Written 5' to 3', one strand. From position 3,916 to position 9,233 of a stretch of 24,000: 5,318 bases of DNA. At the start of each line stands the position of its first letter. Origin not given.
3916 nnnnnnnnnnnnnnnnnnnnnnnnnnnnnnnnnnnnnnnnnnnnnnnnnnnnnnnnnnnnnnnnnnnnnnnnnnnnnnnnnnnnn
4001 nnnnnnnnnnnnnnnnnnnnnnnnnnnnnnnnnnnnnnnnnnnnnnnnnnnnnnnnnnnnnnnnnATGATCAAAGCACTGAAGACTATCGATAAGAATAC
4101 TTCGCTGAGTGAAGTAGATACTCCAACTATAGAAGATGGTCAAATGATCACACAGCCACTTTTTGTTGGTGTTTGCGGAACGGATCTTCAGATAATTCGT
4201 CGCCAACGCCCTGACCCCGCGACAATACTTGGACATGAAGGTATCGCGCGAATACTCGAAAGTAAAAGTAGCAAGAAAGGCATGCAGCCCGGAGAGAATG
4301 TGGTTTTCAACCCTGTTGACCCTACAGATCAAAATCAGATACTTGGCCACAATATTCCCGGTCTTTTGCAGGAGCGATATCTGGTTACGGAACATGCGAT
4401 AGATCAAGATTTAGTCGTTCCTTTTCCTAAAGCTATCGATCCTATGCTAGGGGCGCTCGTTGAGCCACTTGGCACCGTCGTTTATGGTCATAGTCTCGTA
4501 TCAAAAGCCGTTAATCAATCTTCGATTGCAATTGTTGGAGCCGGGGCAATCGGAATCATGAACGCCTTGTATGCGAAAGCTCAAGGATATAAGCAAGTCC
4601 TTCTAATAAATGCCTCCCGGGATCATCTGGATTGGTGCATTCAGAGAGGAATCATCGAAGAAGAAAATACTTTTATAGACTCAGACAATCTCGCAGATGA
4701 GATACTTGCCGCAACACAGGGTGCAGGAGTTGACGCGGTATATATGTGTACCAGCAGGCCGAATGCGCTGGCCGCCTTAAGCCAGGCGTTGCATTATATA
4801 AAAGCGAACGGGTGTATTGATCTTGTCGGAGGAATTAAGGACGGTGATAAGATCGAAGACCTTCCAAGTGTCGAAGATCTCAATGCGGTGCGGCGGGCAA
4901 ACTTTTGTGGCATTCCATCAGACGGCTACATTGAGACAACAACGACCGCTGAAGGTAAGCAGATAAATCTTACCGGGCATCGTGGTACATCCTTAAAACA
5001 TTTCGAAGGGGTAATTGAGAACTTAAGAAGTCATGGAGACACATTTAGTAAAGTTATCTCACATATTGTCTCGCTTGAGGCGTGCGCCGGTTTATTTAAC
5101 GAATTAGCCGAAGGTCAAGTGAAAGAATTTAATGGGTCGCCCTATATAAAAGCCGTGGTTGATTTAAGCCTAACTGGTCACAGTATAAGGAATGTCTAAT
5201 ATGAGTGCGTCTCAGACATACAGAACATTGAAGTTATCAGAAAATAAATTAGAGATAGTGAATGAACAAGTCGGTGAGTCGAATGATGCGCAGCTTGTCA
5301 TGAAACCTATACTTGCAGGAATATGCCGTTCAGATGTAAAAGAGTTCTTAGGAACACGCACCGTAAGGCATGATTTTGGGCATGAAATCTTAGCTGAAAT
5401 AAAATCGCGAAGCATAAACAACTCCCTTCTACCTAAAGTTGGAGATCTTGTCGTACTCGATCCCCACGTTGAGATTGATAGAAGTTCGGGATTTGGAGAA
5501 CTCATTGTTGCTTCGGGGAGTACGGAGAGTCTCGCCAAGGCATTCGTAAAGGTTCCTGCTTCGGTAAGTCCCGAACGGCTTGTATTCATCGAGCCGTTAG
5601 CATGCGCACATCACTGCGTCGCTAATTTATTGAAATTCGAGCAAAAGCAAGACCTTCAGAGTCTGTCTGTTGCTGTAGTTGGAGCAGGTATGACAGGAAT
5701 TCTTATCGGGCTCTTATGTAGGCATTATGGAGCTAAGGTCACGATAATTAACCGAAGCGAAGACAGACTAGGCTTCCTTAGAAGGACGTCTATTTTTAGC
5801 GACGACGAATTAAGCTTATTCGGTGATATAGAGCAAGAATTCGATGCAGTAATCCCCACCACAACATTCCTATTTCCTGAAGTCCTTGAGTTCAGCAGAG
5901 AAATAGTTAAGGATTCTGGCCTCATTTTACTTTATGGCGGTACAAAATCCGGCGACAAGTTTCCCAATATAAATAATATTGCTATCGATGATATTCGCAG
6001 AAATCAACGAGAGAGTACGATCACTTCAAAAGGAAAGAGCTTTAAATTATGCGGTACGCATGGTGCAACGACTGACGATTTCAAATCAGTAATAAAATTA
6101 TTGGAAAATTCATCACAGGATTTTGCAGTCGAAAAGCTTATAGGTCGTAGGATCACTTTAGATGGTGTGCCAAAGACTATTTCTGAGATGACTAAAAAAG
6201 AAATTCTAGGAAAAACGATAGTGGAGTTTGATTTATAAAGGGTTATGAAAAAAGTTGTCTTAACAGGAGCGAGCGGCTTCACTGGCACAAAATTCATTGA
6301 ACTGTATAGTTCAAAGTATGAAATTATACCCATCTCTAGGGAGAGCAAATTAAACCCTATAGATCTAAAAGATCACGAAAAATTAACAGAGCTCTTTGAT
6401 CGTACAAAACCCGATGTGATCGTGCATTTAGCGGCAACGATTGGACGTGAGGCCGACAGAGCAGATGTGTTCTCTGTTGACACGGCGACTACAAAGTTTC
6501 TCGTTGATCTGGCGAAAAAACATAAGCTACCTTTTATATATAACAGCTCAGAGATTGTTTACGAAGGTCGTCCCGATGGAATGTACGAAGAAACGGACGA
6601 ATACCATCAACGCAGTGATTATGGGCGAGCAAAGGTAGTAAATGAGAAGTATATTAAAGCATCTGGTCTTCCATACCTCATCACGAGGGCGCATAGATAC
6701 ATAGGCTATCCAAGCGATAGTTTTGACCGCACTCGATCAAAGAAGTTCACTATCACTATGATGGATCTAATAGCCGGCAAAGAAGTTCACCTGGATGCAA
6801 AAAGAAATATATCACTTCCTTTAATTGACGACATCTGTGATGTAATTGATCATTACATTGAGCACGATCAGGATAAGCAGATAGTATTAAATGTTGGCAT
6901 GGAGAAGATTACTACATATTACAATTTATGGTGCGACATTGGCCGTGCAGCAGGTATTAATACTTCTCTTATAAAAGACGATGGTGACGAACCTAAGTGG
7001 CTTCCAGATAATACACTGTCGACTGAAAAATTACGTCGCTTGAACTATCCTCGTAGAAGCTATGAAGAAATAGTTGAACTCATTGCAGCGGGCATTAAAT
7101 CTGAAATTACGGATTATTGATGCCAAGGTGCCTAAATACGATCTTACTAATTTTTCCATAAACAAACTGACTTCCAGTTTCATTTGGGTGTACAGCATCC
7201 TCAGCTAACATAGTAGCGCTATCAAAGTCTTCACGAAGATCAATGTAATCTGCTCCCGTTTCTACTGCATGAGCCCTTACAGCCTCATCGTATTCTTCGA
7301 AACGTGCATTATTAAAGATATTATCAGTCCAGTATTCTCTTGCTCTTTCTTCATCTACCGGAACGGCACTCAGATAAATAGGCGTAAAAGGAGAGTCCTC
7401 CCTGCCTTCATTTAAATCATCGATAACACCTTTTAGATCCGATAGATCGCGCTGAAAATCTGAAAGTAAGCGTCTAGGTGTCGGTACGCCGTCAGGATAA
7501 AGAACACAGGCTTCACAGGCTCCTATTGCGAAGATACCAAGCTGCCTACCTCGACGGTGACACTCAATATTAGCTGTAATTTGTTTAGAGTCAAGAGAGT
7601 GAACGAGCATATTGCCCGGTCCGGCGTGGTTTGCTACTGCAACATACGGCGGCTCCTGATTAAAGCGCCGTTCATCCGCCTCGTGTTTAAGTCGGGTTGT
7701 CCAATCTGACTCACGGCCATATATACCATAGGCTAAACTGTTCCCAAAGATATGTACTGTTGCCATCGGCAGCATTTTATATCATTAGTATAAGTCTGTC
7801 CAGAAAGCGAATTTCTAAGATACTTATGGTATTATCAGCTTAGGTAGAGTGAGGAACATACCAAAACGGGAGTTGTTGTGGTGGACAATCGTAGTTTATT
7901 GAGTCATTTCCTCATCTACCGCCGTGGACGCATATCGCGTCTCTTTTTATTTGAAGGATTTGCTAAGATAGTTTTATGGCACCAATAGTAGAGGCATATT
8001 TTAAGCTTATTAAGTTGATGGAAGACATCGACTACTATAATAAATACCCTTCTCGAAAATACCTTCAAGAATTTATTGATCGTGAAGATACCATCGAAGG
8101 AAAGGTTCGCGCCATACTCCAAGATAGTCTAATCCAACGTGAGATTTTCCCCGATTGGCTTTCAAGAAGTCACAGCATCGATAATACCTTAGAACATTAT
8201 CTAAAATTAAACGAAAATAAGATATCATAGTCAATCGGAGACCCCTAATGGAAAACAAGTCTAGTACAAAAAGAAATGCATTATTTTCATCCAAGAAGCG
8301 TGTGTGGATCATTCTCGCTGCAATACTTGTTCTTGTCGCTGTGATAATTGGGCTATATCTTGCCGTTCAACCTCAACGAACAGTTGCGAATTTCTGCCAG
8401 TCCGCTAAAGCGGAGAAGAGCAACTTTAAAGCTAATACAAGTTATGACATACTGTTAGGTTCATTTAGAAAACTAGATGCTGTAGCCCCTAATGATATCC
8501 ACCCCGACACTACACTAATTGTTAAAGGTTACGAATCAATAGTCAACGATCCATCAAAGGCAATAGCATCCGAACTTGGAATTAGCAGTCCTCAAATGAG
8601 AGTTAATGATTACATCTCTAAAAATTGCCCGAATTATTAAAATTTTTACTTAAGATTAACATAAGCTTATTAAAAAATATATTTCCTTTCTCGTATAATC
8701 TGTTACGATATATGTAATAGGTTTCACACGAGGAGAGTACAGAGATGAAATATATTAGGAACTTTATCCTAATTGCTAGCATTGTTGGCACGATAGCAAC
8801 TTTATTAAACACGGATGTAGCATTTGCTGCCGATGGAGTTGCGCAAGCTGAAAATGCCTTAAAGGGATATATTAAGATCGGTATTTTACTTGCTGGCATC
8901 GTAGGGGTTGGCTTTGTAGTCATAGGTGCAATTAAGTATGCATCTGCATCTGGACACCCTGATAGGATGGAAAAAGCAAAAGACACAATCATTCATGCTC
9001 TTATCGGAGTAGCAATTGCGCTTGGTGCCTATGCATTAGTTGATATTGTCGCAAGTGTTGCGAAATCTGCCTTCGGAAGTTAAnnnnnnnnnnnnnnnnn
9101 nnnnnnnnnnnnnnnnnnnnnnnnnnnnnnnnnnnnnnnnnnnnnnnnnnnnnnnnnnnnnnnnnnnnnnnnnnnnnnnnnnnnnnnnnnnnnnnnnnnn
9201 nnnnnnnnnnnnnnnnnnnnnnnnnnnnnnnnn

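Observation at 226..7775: Cyclitol/carbasugar-type biosynthetic cluster built around a DHQS-like sugar-phosphate cyclase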

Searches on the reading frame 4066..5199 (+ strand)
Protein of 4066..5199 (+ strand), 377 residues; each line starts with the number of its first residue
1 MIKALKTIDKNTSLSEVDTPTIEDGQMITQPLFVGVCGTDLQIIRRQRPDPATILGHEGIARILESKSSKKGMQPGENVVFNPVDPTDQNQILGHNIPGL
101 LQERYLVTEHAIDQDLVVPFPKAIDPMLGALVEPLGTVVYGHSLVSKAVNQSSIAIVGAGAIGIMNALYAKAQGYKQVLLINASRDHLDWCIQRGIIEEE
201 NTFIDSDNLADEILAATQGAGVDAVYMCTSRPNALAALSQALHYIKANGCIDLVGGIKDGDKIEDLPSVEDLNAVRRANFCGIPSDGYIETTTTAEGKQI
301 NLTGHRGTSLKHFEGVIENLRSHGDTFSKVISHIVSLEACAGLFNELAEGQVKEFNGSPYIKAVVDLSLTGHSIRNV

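Call 3: search_protein_families(library=pfam, proteins=[window:4066-5199:+])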
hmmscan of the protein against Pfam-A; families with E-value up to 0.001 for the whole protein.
window:4066-5199:+ (377 aa): 4 families
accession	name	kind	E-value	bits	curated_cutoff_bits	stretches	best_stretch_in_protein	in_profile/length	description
PF00107.32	ADH_zinc_N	-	2.1e-09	37.9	31.8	1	161-263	1-97/129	Zinc-binding dehydrogenase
PF08240.17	ADH_N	-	3.3e-08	34.1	23.5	1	25-110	3-97/104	Alcohol dehydrogenase GroES-like domain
PF16912.11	Glu_dehyd_C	-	5e-06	26.6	34.9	1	128-262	3-137/211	Glucose dehydrogenase C-terminus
PF02558.23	ApbA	-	0.00018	21.6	22.2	1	154-251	1-96/150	Ketopantoate reductase PanE/ApbA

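Call 4: search_protein_families(library=ncbifam, proteins=[window:4066-5199:+])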
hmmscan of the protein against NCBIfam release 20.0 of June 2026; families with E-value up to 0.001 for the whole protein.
window:4066-5199:+ (377 aa): 13 families
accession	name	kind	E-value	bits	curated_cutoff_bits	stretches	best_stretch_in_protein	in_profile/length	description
TIGR00692.1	tdh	equivalog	2.1e-19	69.7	458.35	1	91-255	109-261/340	L-threonine 3-dehydrogenase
NF003808.0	PRK05396.1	equivalog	5.4e-18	65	380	1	90-258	110-266/341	L-threonine 3-dehydrogenase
TIGR03366.1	HpnZ_proposed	hypoth_equivalog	4.4e-14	52.4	328.1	2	149-267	154-265/315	putative phosphonate catabolism associated alcohol dehydrogenase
NF006940.0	PRK09422.1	equivalog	2.4e-11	43.2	344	2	110-255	121-260/338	alcohol dehydrogenase AdhP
NF041097.1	keto_inos_dh_IolM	equivalog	2.2e-10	39.8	450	1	128-235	183-293/389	scyllo-inosose 3-dehydrogenase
NF007642.0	PRK10309.1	equivalog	6.4e-09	35.5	550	1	8-229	8-236/347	galactitol-1-phosphate 5-dehydrogenase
NF007375.0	PRK09880.1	equivalog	5.2e-08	32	469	0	111-255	131-266/344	L-idonate 5-dehydrogenase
TIGR03451.1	mycoS_dep_FDH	equivalog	7.8e-08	31.5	512.9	1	148-270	173-290/358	S-(hydroxymethyl)mycothiol dehydrogenase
TIGR02818.1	adh_III_F_hyde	equivalog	5.1e-06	25.8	543.95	0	146-262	181-294/368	S-(hydroxymethyl)glutathione dehydrogenase/class III alcohol dehydrogenase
TIGR03989.1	Rxyl_3153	subfamily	9.9e-05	21.8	440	0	112-250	147-282/370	NDMA-dependent alcohol dehydrogenase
NF010344.0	PRK13771.1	subfamily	0.0001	21.4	349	0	5-80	6-83/334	putative alcohol dehydrogenase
NF047908.1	AldhRedAhr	equivalog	0.00028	19.9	470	0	15-79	19-85/335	NADPH-dependent aldehyde reductase Ahr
NF041172.1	AcrlCoa_red_Thmprot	equivalog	0.00063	18.8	500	0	8-81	9-84/334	acryloyl-CoA reductase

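Call 51: search_solved_structures(query=window:4066-5199:+, max_evalue=0.001)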
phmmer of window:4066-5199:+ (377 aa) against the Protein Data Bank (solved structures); distinct sequences matched with E-value up to 0.001: 66 (the best 60 are shown).
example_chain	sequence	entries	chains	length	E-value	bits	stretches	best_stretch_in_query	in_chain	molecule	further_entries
2dfv_A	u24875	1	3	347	1.5e-13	53.8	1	11-255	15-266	Probable L-threonine 3-dehydrogenase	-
2d8a_A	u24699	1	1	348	1.5e-13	53.8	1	11-255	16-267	Probable L-threonine 3-dehydrogenase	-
4ej6_A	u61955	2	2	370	1.6e-12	50.4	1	11-267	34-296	Putative zinc-binding dehydrogenase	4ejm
3ftn_A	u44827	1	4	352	7.5e-11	44.9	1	25-263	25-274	NADP-dependent alcohol dehydrogenase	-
3fsr_A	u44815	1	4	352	8.2e-11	44.8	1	25-263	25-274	NADP-dependent alcohol dehydrogenase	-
5yln_A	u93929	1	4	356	8.5e-11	44.7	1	91-230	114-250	Alcohol dehydrogenase, zinc-containing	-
7y9p_A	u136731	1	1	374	1e-10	44.5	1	113-231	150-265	Xylitol dehydrogenase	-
3fpc_A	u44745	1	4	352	1.2e-10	44.2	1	25-267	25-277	NADP-dependent alcohol dehydrogenase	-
9u4x_A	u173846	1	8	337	1.8e-10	43.6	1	11-320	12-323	Alcohol dehydrogenase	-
3gfb_A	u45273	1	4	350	1.9e-10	43.6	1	12-255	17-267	L-threonine 3-dehydrogenase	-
6sch_A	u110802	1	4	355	2.3e-10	43.3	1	18-263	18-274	NADP-dependent isopropanol dehydrogenase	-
2b83_A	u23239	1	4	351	3.4e-10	42.7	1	18-263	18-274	NADP-dependent alcohol dehydrogenase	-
1kev_A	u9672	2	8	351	3.9e-10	42.5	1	18-263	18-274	NADP-DEPENDENT ALCOHOL DEHYDROGENASE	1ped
1jqb_A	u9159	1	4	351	4.2e-10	42.4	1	18-263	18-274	NADP-dependent Alcohol Dehydrogenase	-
4eez_A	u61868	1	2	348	5.6e-09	38.7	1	14-249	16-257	Alcohol dehydrogenase 1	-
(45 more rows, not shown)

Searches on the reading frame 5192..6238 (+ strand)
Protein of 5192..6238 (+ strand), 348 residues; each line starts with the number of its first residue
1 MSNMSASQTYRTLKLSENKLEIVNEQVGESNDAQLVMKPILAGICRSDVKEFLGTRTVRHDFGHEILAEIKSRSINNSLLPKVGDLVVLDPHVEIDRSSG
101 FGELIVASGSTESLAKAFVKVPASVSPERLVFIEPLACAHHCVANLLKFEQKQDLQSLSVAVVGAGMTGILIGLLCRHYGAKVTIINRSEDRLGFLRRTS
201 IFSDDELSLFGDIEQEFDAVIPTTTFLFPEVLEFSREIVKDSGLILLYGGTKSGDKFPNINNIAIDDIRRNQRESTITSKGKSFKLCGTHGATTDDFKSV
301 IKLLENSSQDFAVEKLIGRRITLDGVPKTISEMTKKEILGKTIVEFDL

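Call 3: search_protein_families(library=pfam, proteins=[window:5192-6238:+])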
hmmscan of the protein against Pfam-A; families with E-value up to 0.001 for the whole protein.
window:5192-6238:+ (348 aa): 4 families
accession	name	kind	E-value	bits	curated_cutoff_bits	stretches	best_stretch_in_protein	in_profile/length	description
PF07992.20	Pyr_redox_2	-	3e-05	24.1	26.1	1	97-192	96-177/291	Pyridine nucleotide-disulphide oxidoreductase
PF16912.11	Glu_dehyd_C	-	0.00015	21.8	34.9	1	131-346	5-211/211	Glucose dehydrogenase C-terminus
PF01488.26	Shikimate_DH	-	0.00021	21.8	24.3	1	152-222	7-81/138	Shikimate / quinate 5-dehydrogenase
PF01494.25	FAD_binding_3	-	0.00031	20.5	22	1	159-199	3-42/349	FAD binding domain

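Call 4: search_protein_families(library=ncbifam, proteins=[window:5192-6238:+])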
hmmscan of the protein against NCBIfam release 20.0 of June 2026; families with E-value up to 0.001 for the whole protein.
window:5192-6238:+ (348 aa): 9 families
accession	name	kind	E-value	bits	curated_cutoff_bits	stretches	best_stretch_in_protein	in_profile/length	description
TIGR03366.1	HpnZ_proposed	hypoth_equivalog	7e-08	32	328.1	1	117-193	121-193/315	putative phosphonate catabolism associated alcohol dehydrogenase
NF010344.0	PRK13771.1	subfamily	2.5e-06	26.7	349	0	282-346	273-333/334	putative alcohol dehydrogenase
NF003808.0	PRK05396.1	equivalog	6.9e-06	25.2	380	1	116-198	130-206/341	L-threonine 3-dehydrogenase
NF007489.0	PRK10083.1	equivalog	1e-05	24.7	376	0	18-95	10-89/339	Zn-dependent oxidoreductase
NF041097.1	keto_inos_dh_IolM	equivalog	4.3e-05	22.4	450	0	281-339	326-383/389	scyllo-inosose 3-dehydrogenase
NF007375.0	PRK09880.1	equivalog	6.5e-05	21.8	469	0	119-186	138-199/344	L-idonate 5-dehydrogenase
TIGR00692.1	tdh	equivalog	0.00035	19.7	458.35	0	115-198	127-204/340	L-threonine 3-dehydrogenase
NF001316.0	PRK00258.2-5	equivalog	0.00044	19.6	247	1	159-225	115-178/263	shikimate dehydrogenase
NF004831.0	PRK06183.1-5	equivalog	0.00047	18.7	546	1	152-206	3-55/568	bifunctional 3-(3-hydroxy-phenyl)propionate/3-hydroxycinnamic acid hydroxylase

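Call 52: search_solved_structures(query=window:5192-6238:+, max_evalue=0.001)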
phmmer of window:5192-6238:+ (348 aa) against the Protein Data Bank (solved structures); distinct sequences matched with E-value up to 0.001: 0.

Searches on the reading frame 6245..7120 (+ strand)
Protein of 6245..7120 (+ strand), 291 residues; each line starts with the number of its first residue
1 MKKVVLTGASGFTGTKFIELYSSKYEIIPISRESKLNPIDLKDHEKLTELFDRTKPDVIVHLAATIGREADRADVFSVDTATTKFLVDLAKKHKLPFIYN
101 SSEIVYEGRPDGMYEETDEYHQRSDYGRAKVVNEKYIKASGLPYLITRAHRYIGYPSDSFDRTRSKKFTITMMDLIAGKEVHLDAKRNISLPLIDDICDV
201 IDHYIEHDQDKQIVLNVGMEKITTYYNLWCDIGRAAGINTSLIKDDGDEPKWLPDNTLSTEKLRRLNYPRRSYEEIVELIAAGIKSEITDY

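Call 3: search_protein_families(library=pfam, proteins=[window:6245-7120:+])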
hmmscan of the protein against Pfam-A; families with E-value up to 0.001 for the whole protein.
window:6245-7120:+ (291 aa): 6 families
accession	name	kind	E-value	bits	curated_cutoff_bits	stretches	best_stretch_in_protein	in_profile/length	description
PF04321.23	RmlD_sub_bind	-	1.8e-23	83.5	27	1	3-236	2-231/287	RmlD substrate binding domain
PF01370.27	Epimerase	-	2.6e-23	83.1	20.9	1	4-218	1-240/240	NAD dependent epimerase/dehydratase family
PF16363.11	GDP_Man_Dehyd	-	9.2e-14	52.1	27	1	31-219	51-251/332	GDP-mannose 4,6 dehydratase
PF07993.18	NAD_binding_4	-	4.4e-08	33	20.1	1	55-181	88-234/258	Male sterility protein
PF13460.12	NAD_binding_10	-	0.0006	20.2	27.2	0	38-151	45-145/184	NAD(P)H-binding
PF01073.25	3Beta_HSD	-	0.00079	19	22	0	38-140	51-160/280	3-beta hydroxysteroid dehydrogenase/isomerase family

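Call 4: search_protein_families(library=ncbifam, proteins=[window:6245-7120:+])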
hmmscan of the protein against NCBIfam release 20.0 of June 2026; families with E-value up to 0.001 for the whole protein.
window:6245-7120:+ (291 aa): 13 families
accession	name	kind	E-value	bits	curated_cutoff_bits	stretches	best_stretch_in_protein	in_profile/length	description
TIGR01214.1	rmlD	equivalog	2e-21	76.4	224.05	1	3-230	1-220/285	dTDP-4-dehydrorhamnose reductase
TIGR01179.1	galE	equivalog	5.4e-10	38.6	262.3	1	27-139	39-158/332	UDP-glucose 4-epimerase GalE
TIGR02197.1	heptose_epim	equivalog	9.1e-09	34.9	274.6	1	5-139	2-151/316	ADP-glyceromanno-heptose 6-epimerase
NF043036.1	ErythonDh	equivalog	4.8e-08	32.6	325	1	37-137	57-160/321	D-erythronate dehydrogenase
TIGR01181.1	dTDP_gluc_dehyt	equivalog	5.1e-07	29.1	365.1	1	36-154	54-183/321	dTDP-glucose 4,6-dehydratase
NF007440.0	PRK09987.1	equivalog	9.7e-07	28.4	308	1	4-152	3-154/299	dTDP-4-dehydrorhamnose reductase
TIGR01746.1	Thioester-redct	subfamily_domain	1e-06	28.2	213.35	0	54-241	87-285/371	thioester reductase domain-containing protein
NF005754.0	PRK07578.1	equivalog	5.3e-06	26.4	167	1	2-61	1-61/200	short chain dehydrogenase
NF047922.1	GDPFucSynFcl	equivalog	1.4e-05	24.8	500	0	194-270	212-286/308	GDP-L-fucose synthase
NF042423.1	oxyalk_red_Shew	equivalog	1.4e-05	24.3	580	1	2-149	9-168/331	2-alkyl-3-oxoalkanoate reductase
TIGR02622.1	CDP_4_6_dhtase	equivalog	0.00016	20.9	278.45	0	23-135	43-163/352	CDP-glucose 4,6-dehydratase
TIGR01777.1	yfcH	hypoth_equivalog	0.00041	20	207.35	1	4-126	1-135/292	TIGR01777 family oxidoreductase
NF047350.1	aureusi_NRPS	equivalog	0.00072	16.5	2500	0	39-201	2092-2267/2373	aureusimine non-ribosomal peptide synthetase AusA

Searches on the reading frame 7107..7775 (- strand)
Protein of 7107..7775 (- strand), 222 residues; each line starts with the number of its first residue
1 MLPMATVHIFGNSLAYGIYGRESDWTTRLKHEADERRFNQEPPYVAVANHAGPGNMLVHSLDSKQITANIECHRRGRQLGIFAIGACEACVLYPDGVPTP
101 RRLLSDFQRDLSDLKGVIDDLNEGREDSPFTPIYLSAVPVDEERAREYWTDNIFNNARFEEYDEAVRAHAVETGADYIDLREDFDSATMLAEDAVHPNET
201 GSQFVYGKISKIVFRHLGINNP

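Call 3: search_protein_families(library=pfam, proteins=[window:7107-7775:-])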
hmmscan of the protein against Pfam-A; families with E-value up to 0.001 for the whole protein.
window:7107-7775:- (222 aa): 1 family
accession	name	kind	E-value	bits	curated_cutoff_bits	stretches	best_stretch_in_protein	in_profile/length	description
PF13472.12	Lipase_GDSL_2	-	4.1e-08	34.4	32.9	1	10-203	2-177/178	GDSL-like Lipase/Acylhydrolase family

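Call 4: search_protein_families(library=ncbifam, proteins=[window:7107-7775:-])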
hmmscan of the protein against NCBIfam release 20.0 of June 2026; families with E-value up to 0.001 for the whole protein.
window:7107-7775:- (222 aa): 0 families

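Call 74: search_protein_families(library=padloc, proteins=[window:7107-7775:-], max_evalue=0.001)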
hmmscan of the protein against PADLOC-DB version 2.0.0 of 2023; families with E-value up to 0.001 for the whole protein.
window:7107-7775:- (222 aa): 0 families

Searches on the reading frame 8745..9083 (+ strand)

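Call 5: search_protein_families(library=pfam, proteins=[window:8745-9083:+])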
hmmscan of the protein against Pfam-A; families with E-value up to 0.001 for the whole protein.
window:8745-9083:+ (112 aa): 2 families
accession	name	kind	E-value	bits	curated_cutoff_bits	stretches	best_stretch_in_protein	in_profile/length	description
PF18895.5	T4SS_pilin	-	1.7e-08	34.9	26.6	1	31-101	4-70/71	Type IV secretion system pilin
PF04956.18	TrbC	-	0.00081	20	27.9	1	9-100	11-96/98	TrbC/VIRB2 pilin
